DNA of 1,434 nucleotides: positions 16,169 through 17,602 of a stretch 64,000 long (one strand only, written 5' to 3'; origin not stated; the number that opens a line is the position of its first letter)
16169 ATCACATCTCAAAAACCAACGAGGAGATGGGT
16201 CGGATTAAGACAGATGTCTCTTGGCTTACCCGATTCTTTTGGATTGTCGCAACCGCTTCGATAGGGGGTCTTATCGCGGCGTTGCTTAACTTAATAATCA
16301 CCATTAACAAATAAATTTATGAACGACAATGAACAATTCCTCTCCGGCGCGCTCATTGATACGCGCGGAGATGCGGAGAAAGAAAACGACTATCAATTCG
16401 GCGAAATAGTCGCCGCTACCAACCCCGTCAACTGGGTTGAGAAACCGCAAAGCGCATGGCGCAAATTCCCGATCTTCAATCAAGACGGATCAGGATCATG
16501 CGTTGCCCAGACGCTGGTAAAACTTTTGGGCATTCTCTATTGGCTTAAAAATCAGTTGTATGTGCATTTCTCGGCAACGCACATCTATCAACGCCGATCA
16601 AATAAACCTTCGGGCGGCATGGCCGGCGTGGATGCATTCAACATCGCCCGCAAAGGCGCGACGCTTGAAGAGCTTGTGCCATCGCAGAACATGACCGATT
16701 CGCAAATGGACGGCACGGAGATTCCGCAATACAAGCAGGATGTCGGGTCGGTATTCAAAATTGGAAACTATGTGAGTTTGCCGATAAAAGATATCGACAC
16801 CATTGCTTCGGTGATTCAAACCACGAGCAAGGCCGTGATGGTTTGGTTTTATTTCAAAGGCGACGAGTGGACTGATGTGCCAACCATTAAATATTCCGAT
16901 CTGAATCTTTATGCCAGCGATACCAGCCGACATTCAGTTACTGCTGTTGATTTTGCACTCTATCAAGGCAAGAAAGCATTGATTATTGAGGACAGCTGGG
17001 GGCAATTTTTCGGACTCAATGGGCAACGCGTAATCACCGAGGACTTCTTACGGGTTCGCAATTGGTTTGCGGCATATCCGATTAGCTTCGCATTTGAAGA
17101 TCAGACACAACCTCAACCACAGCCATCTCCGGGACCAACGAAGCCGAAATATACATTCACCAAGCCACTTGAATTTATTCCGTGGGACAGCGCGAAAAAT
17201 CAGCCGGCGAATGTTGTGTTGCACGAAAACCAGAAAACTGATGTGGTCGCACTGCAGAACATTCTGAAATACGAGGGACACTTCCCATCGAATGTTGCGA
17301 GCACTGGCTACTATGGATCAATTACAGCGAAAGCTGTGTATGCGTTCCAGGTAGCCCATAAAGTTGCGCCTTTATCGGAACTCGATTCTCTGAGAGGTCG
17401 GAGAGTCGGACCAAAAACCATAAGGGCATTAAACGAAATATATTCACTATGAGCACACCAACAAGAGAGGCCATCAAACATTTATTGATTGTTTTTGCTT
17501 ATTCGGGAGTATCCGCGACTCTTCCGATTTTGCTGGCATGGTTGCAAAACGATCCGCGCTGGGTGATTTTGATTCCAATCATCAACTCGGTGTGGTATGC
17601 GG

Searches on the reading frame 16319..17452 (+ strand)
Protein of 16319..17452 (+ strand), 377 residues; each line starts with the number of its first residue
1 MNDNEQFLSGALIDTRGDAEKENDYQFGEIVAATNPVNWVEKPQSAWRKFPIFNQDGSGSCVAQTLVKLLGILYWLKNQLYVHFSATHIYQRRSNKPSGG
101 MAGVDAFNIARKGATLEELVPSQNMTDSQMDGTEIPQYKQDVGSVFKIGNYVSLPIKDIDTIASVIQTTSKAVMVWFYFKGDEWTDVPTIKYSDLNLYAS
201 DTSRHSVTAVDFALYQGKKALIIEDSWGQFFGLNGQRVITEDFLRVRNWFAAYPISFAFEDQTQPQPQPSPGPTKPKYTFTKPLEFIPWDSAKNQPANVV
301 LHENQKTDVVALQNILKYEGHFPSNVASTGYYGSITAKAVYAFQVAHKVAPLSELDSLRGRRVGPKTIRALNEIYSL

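Call 9: search_protein_families(library=phrogs, proteins=[window:16319-17452:+], max_evalue=0.01)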
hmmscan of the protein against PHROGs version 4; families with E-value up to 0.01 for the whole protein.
window:16319-17452:+ (377 aa): 3 families
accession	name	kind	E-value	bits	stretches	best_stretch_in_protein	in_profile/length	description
phrog_1493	-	lysis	7.4e-09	36.2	1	263-372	222-306/394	endolysin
phrog_9589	-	lysis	0.00018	22.5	1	274-348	177-251/281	endolysin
phrog_16701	-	other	0.0067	16.9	0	40-241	25-213/234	peptidase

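Call 15: search_protein_families(library=pfam, proteins=[window:16319-17452:+], max_evalue=0.01)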
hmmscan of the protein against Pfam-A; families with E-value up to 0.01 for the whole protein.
window:16319-17452:+ (377 aa): 2 families
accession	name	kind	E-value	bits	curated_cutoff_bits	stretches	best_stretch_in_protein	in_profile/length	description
PF01471.23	PG_binding_1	-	2.8e-06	27.9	23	1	307-348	3-42/57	Putative peptidoglycan binding domain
PF00112.29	Peptidase_C1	-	2e-05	25.2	20.7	1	51-235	16-198/220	Papain family cysteine protease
